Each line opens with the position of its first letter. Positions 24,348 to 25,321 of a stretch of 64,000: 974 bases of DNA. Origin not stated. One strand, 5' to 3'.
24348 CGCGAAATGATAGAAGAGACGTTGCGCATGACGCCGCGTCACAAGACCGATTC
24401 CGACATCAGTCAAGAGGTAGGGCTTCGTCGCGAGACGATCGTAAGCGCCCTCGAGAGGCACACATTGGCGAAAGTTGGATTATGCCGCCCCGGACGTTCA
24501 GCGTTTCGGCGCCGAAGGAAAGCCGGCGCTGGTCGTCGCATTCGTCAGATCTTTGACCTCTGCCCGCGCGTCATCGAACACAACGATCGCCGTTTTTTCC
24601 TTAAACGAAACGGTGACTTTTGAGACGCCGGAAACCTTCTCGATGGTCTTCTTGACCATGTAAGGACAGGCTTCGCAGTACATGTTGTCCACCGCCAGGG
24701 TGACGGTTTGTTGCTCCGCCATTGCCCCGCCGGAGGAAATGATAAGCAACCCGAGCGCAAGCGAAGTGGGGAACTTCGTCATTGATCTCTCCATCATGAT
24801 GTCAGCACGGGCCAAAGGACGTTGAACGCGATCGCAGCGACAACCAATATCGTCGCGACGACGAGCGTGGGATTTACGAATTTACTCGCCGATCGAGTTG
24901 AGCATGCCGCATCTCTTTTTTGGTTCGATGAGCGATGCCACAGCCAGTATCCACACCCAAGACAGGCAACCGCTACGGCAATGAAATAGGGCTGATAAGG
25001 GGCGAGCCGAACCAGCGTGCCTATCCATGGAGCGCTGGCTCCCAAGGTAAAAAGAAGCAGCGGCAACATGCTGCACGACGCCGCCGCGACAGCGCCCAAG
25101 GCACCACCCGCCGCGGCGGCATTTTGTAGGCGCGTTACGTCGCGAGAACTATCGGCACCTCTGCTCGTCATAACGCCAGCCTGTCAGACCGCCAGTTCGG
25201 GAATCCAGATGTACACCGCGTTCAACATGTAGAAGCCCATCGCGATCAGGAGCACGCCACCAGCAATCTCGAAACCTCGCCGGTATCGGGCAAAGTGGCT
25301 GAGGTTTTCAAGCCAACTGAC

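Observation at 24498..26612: Unusual five-gene operon: MerR-family regulator, Trx-fold protein, DsbD_2-like membrane protein, MerT-like and MerP-like, each with a rearranged CxxC motif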

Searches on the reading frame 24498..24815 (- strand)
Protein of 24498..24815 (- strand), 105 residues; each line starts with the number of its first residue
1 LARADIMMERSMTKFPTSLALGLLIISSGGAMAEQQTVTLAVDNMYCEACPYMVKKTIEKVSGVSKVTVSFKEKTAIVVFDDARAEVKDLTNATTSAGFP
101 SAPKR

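Call 3: search_protein_families(library=pfam, proteins=[window:24498-24815:-], max_evalue=0.01)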
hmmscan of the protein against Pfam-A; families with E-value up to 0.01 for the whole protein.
window:24498-24815:- (105 aa): 2 families
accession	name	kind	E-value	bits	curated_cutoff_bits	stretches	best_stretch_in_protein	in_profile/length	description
PF00403.32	HMA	-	1.2e-13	51.6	24.8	1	39-99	1-61/62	Heavy-metal-associated domain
PF19803.4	DUF6286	-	0.0052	17.7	35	1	52-96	42-86/108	Family of unknown function (DUF6286)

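Call 4: search_protein_families(library=ncbifam, proteins=[window:24498-24815:-], max_evalue=0.01)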
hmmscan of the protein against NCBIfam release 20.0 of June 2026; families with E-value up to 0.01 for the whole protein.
window:24498-24815:- (105 aa): 14 families
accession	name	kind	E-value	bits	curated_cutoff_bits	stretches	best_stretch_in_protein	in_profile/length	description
TIGR02052.1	MerP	equivalog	7.5e-28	96.9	92.55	1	12-104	1-91/92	mercury resistance system periplasmic binding protein MerP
NF045683.1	MerT_CopZ_Se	exception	3e-19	69.4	375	1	33-101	159-227/235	MerT/CopZ fusion-like heavy metal transport selenoprotein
NF041115.1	UxxU_metal_bind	equivalog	4.1e-17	62.1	95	1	33-100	1-68/74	metal-binding (seleno)protein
NF033556.1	MerTP_fusion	equivalog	8.5e-13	48.3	180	1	34-99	118-183/186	mercuric transport protein MerTP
NF033794.2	chaper_CopZ_Eh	exception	1.5e-11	44.3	95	1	39-101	3-65/68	copper chaperone CopZ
NF033795.1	chaper_CopZ_Bs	exception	8.5e-11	41.9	91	1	38-99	2-63/66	copper chaperone CopZ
NF047957.1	CopZ_AFE_1862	equivalog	1.1e-10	41.8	85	1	39-99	2-59/62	CopZ family metallochaperone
TIGR00003.1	TIGR00003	subfamily_domain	1.1e-10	41.6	62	1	38-99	2-63/66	copper ion binding protein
NF010311.1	PRK13748.1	subfamily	3.6e-08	32.7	600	1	39-101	2-63/560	mercury(II) reductase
NF033553.1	MerP_Gpos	exception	3.6e-07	30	110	1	32-100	41-110/112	mercury resistance system substrate-binding protein MerP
NF033781.1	chaper_CopP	exception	1.1e-06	28.7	112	1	38-99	2-62/65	copper-binding metallochaperone CopP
NF007952.0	PRK10671.1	equivalog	1.6e-06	26.6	1316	1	32-99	99-163/838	copper-exporting P-type ATPase CopA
NF008262.1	PRK11033.1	equivalog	4.4e-06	25.4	1005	1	32-100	37-103/731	zinc/cadmium/mercury/lead-transporting ATPase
NF033775.1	P_type_ZntA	exception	3.1e-05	22.5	1240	1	34-99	46-109/732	Zn(II)/Cd(II)/Pb(II) translocating P-type ATPase ZntA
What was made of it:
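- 24498..24782 (-): MerP': periplasmic HMA protein with a signal peptide and a canonical MxCxxC (CEAC). Lineage-specific add-on. Passes the MerP equivalog TIGR02052, 96.9 bits against a cutoff of 92.55 (call 4).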

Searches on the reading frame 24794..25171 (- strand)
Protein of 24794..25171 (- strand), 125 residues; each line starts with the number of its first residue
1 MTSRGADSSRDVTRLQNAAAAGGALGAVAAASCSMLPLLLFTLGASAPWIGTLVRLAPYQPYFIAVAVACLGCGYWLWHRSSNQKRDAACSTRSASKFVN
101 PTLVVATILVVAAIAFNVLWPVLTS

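Call 3: search_protein_families(library=pfam, proteins=[window:24794-25171:-], max_evalue=0.01)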
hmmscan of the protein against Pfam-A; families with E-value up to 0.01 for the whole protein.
window:24794-25171:- (125 aa): 2 families
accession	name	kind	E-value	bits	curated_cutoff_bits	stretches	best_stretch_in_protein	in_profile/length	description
PF02411.20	MerT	-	6.3e-16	58.9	32.9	1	17-119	8-111/116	MerT mercuric transport protein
PF13194.11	DUF4010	-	2.1e-05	24.8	30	1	17-115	49-141/210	Domain of unknown function (DUF4010)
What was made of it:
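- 24794..25171 (-): MerT': diverged MerT, 125 aa. This copy carries a CC-to-CS point mutation in TM1. Lineage-specific add-on. Pfam MerT 58.9 bits (call 3).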

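Call 4: search_protein_families(library=ncbifam, proteins=[window:24794-25171:-], max_evalue=0.01)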
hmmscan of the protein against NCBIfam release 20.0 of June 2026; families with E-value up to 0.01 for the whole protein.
window:24794-25171:- (125 aa): 3 families
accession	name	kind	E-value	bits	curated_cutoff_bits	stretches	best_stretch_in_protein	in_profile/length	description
NF010314.2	PRK13751.2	equivalog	6.6e-16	58.5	150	1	17-122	8-114/116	mercuric ion transporter MerT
NF033556.1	MerTP_fusion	equivalog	7.5e-10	38.7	180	1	23-116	2-96/186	mercuric transport protein MerTP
NF045683.1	MerT_CopZ_Se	exception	9e-10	38.4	375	1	21-122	17-119/235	MerT/CopZ fusion-like heavy metal transport selenoprotein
